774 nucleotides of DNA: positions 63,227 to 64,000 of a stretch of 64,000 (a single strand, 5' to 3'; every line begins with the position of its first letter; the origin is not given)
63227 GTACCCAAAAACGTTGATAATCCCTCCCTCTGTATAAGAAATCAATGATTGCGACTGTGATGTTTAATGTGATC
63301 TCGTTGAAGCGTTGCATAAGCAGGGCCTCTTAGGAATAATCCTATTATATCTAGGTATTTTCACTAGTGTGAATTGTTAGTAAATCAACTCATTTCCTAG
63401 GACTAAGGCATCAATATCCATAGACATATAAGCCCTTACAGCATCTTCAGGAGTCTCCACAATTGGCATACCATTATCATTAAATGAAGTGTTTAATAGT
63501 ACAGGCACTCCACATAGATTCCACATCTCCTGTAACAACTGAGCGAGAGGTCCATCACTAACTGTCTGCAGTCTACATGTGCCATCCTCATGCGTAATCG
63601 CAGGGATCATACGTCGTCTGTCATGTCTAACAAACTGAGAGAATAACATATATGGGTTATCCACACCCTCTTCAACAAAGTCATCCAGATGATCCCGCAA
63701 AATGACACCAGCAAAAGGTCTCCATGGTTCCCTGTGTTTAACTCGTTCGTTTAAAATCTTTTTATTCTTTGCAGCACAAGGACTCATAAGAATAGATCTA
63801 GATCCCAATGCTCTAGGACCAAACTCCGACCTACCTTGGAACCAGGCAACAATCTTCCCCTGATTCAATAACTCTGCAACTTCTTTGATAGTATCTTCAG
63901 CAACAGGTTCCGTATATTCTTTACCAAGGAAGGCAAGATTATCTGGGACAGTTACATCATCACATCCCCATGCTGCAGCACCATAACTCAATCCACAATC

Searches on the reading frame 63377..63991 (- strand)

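Call 21: search_protein_families(library=pfam, proteins=[window:63377-63991:-], max_evalue=0.01)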
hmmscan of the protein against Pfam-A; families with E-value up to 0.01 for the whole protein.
window:63377-63991:- (204 aa): 1 family
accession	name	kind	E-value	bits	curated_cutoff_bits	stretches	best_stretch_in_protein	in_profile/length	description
PF16861.10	Carbam_trans_C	-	1.2e-59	201.1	27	1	39-203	1-168/170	Carbamoyltransferase C-terminus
